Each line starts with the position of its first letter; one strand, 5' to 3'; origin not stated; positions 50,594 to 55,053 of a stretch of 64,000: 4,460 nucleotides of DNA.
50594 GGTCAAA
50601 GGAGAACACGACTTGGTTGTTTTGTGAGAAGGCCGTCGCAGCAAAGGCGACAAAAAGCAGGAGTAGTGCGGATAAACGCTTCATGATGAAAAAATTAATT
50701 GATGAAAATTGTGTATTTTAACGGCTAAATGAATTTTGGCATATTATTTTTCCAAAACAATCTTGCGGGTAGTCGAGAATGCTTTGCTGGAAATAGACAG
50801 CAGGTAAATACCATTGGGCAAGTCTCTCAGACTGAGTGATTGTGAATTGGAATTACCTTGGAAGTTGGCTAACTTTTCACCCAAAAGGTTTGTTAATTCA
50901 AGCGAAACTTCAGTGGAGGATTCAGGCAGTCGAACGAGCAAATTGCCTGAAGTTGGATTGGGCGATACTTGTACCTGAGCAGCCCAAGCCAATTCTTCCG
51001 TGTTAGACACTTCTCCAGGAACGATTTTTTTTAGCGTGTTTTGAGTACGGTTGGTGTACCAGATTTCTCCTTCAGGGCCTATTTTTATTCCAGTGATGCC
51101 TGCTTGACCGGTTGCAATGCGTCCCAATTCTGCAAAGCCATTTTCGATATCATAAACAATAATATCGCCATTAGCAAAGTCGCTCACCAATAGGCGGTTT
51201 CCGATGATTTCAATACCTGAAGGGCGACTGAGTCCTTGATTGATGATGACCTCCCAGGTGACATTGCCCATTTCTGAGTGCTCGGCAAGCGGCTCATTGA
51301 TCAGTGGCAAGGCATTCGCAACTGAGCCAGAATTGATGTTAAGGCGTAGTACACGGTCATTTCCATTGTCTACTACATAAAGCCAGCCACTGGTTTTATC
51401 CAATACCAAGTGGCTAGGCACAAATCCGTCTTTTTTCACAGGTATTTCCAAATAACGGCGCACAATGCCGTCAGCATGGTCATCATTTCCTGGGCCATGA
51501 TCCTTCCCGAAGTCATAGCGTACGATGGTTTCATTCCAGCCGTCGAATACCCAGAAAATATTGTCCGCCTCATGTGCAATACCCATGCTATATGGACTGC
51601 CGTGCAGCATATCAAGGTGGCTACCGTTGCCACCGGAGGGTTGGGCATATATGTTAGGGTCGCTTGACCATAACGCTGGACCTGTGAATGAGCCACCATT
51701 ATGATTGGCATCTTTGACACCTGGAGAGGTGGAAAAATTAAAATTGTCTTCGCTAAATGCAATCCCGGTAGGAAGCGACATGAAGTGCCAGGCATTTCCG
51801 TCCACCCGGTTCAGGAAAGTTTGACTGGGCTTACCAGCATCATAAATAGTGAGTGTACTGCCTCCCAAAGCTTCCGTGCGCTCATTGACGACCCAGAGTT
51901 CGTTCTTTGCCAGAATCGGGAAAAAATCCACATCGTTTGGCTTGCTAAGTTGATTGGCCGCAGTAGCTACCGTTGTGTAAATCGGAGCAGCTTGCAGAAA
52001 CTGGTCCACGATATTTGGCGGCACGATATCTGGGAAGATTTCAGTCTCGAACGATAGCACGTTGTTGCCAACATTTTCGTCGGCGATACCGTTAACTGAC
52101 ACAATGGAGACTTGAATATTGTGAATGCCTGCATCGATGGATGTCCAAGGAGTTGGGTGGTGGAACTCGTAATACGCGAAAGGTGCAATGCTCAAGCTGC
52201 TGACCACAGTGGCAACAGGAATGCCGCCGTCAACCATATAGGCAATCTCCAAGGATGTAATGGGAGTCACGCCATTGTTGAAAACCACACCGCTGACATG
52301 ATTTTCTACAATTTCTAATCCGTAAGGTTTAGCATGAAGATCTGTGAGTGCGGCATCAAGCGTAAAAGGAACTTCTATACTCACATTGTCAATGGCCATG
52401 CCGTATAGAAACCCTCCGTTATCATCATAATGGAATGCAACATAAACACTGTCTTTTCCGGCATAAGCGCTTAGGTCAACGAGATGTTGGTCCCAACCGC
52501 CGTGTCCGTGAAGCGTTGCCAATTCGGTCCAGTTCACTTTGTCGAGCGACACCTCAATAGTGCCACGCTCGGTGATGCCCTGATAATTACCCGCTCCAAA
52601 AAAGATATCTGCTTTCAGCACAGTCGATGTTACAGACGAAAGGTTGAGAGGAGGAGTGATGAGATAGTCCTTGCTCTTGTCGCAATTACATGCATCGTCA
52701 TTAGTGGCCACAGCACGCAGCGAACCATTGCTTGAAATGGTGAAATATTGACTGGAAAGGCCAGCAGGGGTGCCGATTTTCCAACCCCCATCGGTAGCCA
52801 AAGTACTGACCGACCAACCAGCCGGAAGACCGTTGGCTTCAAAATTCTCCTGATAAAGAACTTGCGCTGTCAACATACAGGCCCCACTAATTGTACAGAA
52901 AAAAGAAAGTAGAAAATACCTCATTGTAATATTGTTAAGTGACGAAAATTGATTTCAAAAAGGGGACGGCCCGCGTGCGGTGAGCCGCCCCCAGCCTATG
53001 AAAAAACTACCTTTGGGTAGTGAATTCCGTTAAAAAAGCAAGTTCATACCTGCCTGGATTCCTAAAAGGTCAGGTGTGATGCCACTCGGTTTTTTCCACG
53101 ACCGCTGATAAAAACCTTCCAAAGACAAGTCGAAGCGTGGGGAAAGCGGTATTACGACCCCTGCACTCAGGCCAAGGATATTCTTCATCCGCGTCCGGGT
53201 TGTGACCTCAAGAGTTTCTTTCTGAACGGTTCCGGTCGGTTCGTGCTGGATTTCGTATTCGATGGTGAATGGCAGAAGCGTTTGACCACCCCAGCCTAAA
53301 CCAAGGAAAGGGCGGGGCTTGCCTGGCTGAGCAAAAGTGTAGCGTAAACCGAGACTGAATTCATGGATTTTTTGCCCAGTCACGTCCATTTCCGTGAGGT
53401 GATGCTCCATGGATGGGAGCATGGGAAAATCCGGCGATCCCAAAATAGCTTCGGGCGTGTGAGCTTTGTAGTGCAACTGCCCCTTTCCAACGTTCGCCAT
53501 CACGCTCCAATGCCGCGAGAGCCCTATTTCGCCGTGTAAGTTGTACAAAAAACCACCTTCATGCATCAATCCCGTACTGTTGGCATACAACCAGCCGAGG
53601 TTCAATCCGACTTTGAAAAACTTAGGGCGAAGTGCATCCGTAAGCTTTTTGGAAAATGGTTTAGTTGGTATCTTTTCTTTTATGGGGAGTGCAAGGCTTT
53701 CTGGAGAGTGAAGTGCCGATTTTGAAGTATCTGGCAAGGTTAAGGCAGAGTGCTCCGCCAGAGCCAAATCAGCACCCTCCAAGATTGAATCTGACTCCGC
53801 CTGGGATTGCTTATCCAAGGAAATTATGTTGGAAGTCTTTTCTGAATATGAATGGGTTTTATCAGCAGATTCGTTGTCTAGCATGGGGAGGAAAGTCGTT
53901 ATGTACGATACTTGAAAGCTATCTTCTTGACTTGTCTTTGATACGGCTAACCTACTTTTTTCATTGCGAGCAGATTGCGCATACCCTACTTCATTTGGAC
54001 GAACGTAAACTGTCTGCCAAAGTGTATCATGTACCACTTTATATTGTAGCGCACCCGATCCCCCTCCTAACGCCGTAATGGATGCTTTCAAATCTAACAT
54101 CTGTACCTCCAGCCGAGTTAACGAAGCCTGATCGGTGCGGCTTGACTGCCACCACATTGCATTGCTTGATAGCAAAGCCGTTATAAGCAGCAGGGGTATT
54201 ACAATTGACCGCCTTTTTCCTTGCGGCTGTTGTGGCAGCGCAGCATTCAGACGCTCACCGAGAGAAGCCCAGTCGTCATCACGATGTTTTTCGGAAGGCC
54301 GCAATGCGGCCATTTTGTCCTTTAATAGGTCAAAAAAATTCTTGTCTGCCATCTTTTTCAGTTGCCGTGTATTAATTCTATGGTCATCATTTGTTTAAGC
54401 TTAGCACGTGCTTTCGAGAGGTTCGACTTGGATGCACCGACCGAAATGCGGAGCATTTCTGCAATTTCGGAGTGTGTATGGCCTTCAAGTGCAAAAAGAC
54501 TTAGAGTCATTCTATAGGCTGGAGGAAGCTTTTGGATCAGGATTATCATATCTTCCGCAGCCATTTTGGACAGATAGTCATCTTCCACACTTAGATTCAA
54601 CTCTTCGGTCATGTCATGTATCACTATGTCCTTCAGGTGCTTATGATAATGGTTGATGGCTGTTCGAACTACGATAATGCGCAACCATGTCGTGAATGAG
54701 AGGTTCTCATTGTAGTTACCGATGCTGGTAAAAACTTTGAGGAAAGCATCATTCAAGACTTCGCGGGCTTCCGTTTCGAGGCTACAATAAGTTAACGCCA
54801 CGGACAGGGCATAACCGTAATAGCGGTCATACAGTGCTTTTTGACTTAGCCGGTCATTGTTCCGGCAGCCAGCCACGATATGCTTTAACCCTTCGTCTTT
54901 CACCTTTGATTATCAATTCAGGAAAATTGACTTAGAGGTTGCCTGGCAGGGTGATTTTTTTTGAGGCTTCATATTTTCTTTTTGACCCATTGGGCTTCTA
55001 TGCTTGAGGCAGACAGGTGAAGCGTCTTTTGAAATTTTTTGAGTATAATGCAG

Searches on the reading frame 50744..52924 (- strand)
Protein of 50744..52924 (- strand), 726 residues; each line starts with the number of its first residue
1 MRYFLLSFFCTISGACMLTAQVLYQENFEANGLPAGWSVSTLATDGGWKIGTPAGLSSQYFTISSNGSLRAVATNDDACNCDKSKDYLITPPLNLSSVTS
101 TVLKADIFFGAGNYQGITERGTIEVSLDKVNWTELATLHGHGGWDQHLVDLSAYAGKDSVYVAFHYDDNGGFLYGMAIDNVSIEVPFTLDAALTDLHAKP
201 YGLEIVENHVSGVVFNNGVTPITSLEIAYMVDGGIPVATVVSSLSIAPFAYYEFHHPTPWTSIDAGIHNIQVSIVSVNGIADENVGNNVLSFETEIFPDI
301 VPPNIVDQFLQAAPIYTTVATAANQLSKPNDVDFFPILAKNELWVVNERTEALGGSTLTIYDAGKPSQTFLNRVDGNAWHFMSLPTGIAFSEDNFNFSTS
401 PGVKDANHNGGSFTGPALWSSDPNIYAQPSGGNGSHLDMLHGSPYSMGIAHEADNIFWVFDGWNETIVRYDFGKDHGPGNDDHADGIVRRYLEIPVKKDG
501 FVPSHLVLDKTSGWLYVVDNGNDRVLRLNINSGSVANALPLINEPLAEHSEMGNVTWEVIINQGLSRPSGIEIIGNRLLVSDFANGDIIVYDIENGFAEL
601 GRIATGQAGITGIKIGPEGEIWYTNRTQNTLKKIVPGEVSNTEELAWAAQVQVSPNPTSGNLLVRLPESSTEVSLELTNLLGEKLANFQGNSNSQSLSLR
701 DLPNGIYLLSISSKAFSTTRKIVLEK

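Call 4: search_protein_families(library=pfam, proteins=[window:50744-52924:-], max_evalue=0.01)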
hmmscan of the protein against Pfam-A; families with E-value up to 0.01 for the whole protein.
window:50744-52924:- (726 aa): 3 families
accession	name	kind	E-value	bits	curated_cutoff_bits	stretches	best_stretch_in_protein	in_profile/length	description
PF18962.6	Por_Secre_tail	-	8.5e-11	42.4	27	1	654-723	2-74/75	Secretion system C-terminal sorting domain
PF20773.4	InhA-like_MAM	-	0.00074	19.5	26.9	1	111-185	89-164/191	Immune inhibitor A-like, MAM domain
PF07705.17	CARDB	-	0.0048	17.5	22.7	0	207-291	20-100/101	CARDB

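Call 5: search_protein_families(library=ncbifam, proteins=[window:50744-52924:-], max_evalue=0.01)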
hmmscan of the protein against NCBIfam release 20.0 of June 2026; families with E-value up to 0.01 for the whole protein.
window:50744-52924:- (726 aa): 4 families
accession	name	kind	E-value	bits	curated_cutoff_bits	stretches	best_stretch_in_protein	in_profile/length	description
NF038128.1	choice_anch_J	domain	6.8e-12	45.9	30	1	24-183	2-162/162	choice-of-anchor J domain-containing protein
TIGR04183.1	Por_Secre_tail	domain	2.4e-11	43.5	23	1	653-724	1-71/72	T9SS type A sorting domain-containing protein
NF038113.1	T9SSA_dep_M36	equivalog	3.6e-06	25.4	885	1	643-724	786-868/869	T9SS-dependent M36 family metallopeptidase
NF050177.1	TapA_OM_Porphy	equivalog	0.0099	14.6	500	0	648-725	468-544/544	TapA/TapC family T9SS-dependent outer membrane protein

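Call 82: predict_structure(alignment_id=A3)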
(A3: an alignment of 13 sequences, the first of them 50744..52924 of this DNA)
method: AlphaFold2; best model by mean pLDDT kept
length: 726 residues; sequences in the alignment: 13
mean_pLDDT: 72.7   pTM: 0.50
mean pLDDT of the five models: 72.7, 71.7, 70.3, 67.3, 66.1
residues with pLDDT >= 90: 101; 70-90: 382; 50-70: 129; < 50: 114
segments of 3 or more residues with pLDDT < 50: 1-18, 330-334, 336-338, 349-354, 376-444, 477-481
pLDDT, mean of each block of 10 residues (from residue 1): 46 42 88 86 71 77 81 69 82 89 87 59 90 84 81 90 84 78 89 80 60 88 93 88 87 81 78 93 90 73 74 78 67 46 56 56 76 50 35 39 33 32 30 39 48 64 74 56 69 79 74 86 90 74 62 90 84 88 89 84 82 77 82 73 62 72 76 82 76 81 81 80 75
secondary structure, 60 per line:
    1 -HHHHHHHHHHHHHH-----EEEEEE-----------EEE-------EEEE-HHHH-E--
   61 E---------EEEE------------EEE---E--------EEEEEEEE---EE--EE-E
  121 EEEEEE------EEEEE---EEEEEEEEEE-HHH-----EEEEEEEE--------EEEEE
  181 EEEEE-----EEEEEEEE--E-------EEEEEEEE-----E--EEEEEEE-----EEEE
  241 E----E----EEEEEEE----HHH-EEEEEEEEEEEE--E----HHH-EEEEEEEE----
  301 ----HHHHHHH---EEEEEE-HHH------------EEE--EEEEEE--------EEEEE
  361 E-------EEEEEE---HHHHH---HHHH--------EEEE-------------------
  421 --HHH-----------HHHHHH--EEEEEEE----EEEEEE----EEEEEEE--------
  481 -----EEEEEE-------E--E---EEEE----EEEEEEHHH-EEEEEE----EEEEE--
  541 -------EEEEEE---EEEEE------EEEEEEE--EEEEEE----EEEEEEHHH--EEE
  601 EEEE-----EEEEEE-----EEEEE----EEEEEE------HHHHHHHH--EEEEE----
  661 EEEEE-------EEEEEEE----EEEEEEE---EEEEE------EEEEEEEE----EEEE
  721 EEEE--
elements in order (helices of 4 or more, strands of 3 or more residues): H2-15 E21-26 E38-40 E48-51 H53-56 E71-74 E87-89 E102-109 E120-126 E133-137 E141-150 E160-167 E176-185 E191-198 E209-216 E225-231 E237-241 E251-257 E266-277 E289-296 H305-311 E315-320 E337-339 E342-347 E356-361 E369-374 H378-382 H386-389 E398-401 H437-442 E445-451 E456-461 E466-472 E486-491 E506-509 E514-519 E524-529 E534-538 E548-553 E557-561 E568-574 E577-582 E587-592 E598-604 E610-615 E621-625 E630-635 H642-649 E652-656 E661-665 E673-679 E684-690 E694-698 E705-712 E717-724

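Call 84: fold_search(model_id=the predicted structure, library=pdb)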
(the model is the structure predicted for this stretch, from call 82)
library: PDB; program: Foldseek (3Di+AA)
matches with E <= 10: 1785; with E <= 0.001: 289
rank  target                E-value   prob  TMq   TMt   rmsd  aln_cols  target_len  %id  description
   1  9x1i_A                1.4e-10  1.00  0.15  0.13  29.2       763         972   11  Structure of endo-beta-N-acetylglucosaminidase HS (released 2026-03-18)
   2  9g8h_A                8.7e-09  1.00  0.21  0.25  28.0       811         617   11  Crystal structure of a galactose oxidase in complex with galactose (released 2025-08-06)
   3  2v5y                  9.6e-09  1.00  0.16  0.20  50.9       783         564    9  Crystal structure of the receptor protein tyrosine phosphatase mu ectodomain (released 2007-09-11)
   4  9g43_A                2.9e-08  1.00  0.18  0.20  29.2       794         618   10  Crystal structure of a galactose oxidase from Pseudoarthrobacter siccitolerans (released 2025-07-23)
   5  2w91                  7.1e-08  1.00  0.15  0.16  11.6       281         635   17  Structure of a Streptococcus pneumoniae family 85 glycoside hydrolase, Endo-D. (released 2009-01-27)
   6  3gdb                  1.4e-07  1.00  0.15  0.17  11.5       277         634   17  Crystal structure of Spr0440 glycoside hydrolase domain, Endo-D from Streptococcus pneumoniae R6 (released 2009-03-17)
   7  8cem_F                2.2e-07  0.99  0.11  0.12  24.5       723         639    9  Structure of bovine native C3, re-refinement (released 2023-04-05)
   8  5fo7_A                4.1e-07  0.99  0.12  0.13  24.2       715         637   10  Crystal Structure of Human Complement C3b at 2.8 Angstrom resolution (released 2016-04-06)
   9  6dxu_C                4.4e-07  0.99  0.16  0.15  28.8       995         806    8  Crystal Structure of Parabacteroides merdae Beta-Glucuronidase (GUS) (released 2019-02-27)
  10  4m4p_A                5.0e-07  1.00  0.17  0.23  36.1       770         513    8  Crystal structure of EPHA4 ectodomain (released 2013-10-30)
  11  2a73_A                5.3e-07  0.97  0.11  0.12  23.4       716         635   11  Human Complement Component C3 (released 2005-09-27)
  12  4m4r_A                5.6e-07  1.00  0.17  0.24  47.3       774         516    9  Epha4 ectodomain complex with ephrin a5 (released 2013-10-30)
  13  4bkf_A                6.8e-07  1.00  0.18  0.25  38.4       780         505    7  crystal structure of the human EphA4 ectodomain in complex with human ephrinB3 (released 2013-07-03)
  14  4gwm_A                1.1e-06  1.00  0.20  0.25  11.6       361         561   12  Crystal structure of human promeprin beta (released 2012-09-19)
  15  2vjx_A                1.1e-06  1.00  0.17  0.15  13.3       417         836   10  Structural and biochemical evidence for a boat-like transition state in beta-mannosidases (released 2008-04-01)
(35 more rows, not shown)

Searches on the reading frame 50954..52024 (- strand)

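Call 70: search_protein_families(library=pfam, proteins=[window:50954-52024:-], max_evalue=10)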
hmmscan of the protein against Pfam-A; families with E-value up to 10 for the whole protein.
window:50954-52024:- (357 aa): 2 families
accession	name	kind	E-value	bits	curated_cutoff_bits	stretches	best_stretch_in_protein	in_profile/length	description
PF01436.27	NHL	-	0.0019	18.6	20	0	203-226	4-26/28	NHL repeat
PF24684.1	Vgb_lyase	-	0.0051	16.1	50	1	303-337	8-42/290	Virginiamycin B lyase family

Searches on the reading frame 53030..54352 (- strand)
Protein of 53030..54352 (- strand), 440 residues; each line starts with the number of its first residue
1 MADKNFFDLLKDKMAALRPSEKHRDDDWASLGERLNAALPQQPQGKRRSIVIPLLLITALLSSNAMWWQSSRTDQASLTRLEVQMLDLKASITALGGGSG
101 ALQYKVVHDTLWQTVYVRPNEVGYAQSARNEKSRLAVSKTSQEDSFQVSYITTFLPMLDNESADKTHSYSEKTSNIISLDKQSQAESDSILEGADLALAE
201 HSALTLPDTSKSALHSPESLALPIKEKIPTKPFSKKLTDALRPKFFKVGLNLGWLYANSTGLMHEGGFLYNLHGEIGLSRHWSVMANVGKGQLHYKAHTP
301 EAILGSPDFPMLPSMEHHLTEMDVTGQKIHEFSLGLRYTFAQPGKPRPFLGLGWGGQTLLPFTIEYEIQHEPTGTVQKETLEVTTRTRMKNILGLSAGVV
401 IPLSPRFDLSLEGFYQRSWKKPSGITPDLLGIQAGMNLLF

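Call 4: search_protein_families(library=pfam, proteins=[window:53030-54352:-], max_evalue=0.01)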
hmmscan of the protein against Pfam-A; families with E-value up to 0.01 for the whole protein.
window:53030-54352:- (440 aa): 1 family
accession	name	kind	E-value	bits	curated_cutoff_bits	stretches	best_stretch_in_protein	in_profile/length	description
PF13505.12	OMP_b-brl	-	0.00077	20.1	28.7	1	246-412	22-149/175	Outer membrane protein beta-barrel domain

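Call 5: search_protein_families(library=ncbifam, proteins=[window:53030-54352:-], max_evalue=0.01)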
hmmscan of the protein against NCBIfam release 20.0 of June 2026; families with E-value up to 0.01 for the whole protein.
window:53030-54352:- (440 aa): 0 families

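Call 70: search_protein_families(library=pfam, proteins=[window:53030-54352:-], max_evalue=10)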
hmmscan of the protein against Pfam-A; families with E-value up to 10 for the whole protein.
window:53030-54352:- (440 aa): 1 family
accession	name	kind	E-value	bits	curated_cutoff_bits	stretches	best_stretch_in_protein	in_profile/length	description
PF13505.12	OMP_b-brl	-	0.00077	20.1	28.7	1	246-412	22-149/175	Outer membrane protein beta-barrel domain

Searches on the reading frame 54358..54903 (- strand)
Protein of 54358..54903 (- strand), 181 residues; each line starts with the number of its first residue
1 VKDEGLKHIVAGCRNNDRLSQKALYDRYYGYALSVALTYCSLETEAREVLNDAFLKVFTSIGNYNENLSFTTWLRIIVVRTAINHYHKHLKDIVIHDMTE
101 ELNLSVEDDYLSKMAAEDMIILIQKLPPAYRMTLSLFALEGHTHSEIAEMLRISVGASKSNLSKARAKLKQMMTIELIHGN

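Call 70: search_protein_families(library=pfam, proteins=[window:54358-54903:-], max_evalue=10)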
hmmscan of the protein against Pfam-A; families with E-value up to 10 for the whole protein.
window:54358-54903:- (181 aa): 6 families
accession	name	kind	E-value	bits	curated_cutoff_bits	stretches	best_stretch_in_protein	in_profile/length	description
PF08281.18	Sigma70_r4_2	-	9.2e-14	51.3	25.7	1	122-169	7-54/54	Sigma-70, region 4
PF04542.20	Sigma70_r2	-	4.2e-10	39.7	24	1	24-88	1-67/71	Sigma-70 region 2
PF04545.22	Sigma70_r4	-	7.8e-08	32.2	24.1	1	123-171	2-50/50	Sigma-70, region 4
PF07638.17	Sigma70_ECF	-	2.4e-05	24.8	21.1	1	95-173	105-183/185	ECF sigma factor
PF22233.2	PhyR_sigma-like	-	0.017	15.4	27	1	124-157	2-35/50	Response regulator PhyR, sigma-like domain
PF13384.12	HTH_23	-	0.1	12.9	24.6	1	136-155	12-31/50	Homeodomain-like domain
